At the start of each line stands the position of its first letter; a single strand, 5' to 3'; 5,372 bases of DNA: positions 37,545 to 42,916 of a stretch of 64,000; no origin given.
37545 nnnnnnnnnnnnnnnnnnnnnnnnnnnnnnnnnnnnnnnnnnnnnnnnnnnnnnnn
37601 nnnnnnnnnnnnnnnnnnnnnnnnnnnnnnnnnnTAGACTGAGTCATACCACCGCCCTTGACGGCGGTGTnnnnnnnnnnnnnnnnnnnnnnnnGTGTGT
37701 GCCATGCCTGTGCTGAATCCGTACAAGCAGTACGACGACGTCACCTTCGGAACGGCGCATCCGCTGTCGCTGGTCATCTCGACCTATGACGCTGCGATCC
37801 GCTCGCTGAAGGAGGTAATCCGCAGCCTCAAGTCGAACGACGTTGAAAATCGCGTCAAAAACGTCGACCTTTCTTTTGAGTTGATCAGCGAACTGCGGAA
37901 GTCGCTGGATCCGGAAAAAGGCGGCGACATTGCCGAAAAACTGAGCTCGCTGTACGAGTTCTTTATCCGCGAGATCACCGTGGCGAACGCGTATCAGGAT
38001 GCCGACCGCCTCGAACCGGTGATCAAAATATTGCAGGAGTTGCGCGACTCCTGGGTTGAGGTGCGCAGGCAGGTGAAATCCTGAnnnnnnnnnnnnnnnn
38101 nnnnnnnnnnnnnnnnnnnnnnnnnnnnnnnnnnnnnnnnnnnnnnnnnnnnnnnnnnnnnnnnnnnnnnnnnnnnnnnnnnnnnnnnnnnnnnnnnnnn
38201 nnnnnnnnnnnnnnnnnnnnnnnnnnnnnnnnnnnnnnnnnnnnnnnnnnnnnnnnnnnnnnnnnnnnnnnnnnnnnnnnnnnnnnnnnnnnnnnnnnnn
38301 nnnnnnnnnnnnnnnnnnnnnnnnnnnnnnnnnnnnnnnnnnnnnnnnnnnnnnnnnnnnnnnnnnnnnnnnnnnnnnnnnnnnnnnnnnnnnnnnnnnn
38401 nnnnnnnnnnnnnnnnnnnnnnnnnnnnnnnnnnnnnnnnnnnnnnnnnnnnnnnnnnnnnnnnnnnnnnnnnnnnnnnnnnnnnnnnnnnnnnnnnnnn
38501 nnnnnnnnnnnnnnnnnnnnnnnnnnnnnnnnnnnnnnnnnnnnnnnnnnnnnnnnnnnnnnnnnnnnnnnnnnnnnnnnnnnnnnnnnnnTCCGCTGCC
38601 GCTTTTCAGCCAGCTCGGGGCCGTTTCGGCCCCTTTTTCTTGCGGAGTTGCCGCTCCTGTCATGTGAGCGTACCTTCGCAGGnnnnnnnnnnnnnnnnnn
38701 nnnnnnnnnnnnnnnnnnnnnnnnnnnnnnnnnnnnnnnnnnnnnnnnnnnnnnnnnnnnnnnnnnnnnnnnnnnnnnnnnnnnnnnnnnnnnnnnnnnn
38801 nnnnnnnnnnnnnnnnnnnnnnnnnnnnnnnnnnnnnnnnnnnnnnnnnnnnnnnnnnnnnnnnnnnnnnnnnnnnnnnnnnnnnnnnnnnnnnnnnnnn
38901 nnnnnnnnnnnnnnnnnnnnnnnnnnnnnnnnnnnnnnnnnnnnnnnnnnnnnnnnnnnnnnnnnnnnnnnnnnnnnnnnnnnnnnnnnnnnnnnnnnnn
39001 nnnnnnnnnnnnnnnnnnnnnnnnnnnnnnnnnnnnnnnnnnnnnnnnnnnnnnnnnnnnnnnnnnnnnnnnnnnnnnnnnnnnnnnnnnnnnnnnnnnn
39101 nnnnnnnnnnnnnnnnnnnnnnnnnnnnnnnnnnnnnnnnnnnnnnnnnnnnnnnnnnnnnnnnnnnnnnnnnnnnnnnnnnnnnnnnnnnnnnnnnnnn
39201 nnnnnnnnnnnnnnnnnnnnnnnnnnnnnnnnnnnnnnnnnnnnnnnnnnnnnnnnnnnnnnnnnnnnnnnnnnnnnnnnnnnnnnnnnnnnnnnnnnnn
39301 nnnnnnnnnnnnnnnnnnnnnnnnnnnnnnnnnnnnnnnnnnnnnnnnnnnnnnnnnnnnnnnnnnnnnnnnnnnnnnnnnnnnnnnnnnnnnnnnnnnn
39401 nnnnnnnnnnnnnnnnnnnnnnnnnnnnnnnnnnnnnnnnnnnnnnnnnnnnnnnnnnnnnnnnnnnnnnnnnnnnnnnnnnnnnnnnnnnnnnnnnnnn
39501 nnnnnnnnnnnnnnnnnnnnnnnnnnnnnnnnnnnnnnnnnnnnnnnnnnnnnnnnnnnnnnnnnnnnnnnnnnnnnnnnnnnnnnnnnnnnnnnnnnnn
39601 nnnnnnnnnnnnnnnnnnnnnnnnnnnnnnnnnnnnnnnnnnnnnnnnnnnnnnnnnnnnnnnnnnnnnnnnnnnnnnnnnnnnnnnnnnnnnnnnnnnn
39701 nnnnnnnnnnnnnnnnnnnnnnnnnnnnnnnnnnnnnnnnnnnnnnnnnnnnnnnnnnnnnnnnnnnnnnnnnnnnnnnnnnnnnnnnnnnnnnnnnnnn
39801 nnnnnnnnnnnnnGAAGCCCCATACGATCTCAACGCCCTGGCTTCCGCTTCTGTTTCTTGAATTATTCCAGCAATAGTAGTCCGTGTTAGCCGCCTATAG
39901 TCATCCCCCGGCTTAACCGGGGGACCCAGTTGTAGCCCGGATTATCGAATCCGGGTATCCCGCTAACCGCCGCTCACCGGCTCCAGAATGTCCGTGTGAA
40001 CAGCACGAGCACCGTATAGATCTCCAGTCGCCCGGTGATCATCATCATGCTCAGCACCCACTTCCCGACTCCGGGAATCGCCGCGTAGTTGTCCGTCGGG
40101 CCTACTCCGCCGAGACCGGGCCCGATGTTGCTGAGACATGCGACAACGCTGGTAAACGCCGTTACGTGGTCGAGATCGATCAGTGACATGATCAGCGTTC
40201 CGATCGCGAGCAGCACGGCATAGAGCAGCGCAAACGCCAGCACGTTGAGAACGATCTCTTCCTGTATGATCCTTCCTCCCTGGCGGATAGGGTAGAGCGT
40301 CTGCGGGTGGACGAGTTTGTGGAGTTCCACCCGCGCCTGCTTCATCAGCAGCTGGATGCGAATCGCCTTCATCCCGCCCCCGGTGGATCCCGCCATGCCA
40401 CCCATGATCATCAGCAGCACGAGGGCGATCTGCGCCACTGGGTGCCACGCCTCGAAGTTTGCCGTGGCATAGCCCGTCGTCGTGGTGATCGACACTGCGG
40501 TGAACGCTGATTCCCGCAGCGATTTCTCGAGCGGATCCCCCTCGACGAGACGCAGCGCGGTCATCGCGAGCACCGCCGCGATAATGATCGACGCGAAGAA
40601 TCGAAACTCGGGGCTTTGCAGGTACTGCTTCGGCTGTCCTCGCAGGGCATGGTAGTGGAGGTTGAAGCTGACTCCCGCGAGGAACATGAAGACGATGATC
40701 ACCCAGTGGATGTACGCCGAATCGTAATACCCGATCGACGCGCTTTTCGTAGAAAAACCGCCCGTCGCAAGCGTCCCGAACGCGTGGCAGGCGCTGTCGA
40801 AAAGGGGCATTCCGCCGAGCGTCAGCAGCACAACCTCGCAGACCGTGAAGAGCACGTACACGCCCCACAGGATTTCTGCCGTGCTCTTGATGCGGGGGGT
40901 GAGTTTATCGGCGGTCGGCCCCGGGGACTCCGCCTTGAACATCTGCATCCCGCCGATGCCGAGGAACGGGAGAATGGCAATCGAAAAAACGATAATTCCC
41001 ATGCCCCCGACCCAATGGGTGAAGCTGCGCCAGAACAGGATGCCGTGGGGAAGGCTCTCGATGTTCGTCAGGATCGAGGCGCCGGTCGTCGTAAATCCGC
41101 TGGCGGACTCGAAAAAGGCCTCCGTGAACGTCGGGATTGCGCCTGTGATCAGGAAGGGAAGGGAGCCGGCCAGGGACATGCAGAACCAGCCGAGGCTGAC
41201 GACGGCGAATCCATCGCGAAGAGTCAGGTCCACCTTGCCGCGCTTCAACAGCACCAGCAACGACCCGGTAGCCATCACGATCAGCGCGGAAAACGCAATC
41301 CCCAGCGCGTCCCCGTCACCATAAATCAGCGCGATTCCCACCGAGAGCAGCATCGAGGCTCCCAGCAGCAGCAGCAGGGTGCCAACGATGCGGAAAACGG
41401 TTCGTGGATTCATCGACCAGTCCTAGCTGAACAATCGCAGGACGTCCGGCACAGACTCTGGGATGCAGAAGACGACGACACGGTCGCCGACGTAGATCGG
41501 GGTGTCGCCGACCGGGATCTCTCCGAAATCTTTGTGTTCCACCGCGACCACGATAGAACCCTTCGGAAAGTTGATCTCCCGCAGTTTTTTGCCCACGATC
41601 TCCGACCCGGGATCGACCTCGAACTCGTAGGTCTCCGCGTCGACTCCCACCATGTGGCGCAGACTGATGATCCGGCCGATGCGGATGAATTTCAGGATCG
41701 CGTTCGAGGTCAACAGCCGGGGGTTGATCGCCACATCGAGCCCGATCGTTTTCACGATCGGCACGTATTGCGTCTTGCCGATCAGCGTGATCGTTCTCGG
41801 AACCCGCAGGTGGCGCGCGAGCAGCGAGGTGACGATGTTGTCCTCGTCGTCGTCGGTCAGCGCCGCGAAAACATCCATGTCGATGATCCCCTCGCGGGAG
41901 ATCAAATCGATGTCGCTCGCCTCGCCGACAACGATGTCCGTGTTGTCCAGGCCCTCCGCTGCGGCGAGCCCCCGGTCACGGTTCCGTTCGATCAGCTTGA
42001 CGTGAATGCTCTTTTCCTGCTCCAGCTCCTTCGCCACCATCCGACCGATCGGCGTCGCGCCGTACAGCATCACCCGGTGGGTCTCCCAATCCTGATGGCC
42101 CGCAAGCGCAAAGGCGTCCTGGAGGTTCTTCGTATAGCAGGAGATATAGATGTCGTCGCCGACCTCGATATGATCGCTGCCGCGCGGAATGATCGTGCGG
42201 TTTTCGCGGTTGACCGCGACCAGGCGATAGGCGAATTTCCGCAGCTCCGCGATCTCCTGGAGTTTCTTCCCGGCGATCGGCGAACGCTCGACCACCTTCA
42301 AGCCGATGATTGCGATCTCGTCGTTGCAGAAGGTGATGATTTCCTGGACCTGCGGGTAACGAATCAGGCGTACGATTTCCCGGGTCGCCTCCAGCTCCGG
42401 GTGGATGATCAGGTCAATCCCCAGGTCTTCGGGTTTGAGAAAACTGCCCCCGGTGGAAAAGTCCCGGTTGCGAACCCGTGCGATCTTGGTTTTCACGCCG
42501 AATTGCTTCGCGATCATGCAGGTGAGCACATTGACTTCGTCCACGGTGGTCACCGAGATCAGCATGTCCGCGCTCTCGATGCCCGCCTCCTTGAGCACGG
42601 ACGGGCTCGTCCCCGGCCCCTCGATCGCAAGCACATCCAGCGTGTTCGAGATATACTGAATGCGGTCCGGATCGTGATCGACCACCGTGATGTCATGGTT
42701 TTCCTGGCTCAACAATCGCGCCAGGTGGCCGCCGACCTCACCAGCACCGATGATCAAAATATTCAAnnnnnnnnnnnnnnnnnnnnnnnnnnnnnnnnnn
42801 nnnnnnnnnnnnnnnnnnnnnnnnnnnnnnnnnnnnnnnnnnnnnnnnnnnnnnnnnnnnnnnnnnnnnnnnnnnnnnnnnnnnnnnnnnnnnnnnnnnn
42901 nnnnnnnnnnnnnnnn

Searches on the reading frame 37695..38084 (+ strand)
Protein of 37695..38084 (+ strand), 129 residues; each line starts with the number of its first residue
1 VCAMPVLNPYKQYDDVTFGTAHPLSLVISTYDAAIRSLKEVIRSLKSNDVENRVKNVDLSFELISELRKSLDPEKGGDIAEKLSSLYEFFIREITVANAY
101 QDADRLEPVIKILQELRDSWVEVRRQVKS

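Call 76: search_protein_families(library=pfam, proteins=[window:37695-38084:+], max_evalue=0.01)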
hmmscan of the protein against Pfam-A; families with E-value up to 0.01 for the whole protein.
window:37695-38084:+ (129 aa): 1 family
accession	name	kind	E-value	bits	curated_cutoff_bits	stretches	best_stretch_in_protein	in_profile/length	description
PF02561.19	FliS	-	5.2e-29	101.3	26.7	1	10-123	1-114/115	Flagellar protein FliS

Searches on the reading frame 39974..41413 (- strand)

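Call 40: search_protein_families(library=pfam, proteins=[window:39974-41413:-], max_evalue=0.0001)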
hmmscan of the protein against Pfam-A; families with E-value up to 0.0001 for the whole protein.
window:39974-41413:- (479 aa): 1 family
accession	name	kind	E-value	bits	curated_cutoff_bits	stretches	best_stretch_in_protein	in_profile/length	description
PF02386.22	TrkH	-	1.2e-75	255.4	27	1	43-473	10-491/502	Cation transport protein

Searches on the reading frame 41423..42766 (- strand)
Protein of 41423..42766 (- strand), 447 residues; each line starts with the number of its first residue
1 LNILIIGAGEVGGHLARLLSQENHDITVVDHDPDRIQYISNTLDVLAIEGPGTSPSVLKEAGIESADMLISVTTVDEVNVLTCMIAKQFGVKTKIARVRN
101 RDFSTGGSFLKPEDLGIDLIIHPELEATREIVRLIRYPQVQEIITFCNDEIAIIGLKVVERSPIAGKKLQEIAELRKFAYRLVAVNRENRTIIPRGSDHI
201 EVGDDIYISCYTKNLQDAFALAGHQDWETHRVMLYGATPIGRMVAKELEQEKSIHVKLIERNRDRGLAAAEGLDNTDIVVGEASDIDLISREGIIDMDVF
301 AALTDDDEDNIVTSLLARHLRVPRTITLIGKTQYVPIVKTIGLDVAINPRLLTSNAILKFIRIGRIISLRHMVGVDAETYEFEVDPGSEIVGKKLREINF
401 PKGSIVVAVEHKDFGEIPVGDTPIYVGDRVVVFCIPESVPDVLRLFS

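Call 40: search_protein_families(library=pfam, proteins=[window:41423-42766:-], max_evalue=0.0001)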
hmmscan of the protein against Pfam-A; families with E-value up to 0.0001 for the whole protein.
window:41423-42766:- (447 aa): 9 families
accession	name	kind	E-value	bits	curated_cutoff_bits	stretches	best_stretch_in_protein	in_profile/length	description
PF02254.24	TrkA_N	-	2.7e-48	163.5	23.8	2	3-123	1-116/116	TrkA-N domain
PF02080.26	TrkA_C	-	1.4e-29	102.2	27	2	380-446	2-70/71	TrkA-C domain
PF03435.24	Sacchrp_dh_NADP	-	2.4e-09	38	25.1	1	3-72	1-75/129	Saccharopine dehydrogenase NADP binding domain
PF01488.26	Shikimate_DH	-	2.4e-08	34.6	24.3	0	2-77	14-87/138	Shikimate / quinate 5-dehydrogenase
PF02558.23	ApbA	-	2.3e-06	27.8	22.2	1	3-42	1-39/150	Ketopantoate reductase PanE/ApbA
PF13460.12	NAD_binding_10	-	8e-06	26.3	27.2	0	8-73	3-68/184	NAD(P)H-binding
PF03721.20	UDPG_MGDP_dh_N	-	1.2e-05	25.4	27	1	1-56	1-54/187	UDP-glucose/GDP-mannose dehydrogenase family, NAD binding domain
PF03807.23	F420_oxidored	-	2.1e-05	25.5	21.6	0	3-49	2-50/94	NADP oxidoreductase coenzyme F420-dependent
PF13241.12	NAD_binding_7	-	2.7e-05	25.1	22.1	0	2-90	9-86/104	Putative NAD(P)-binding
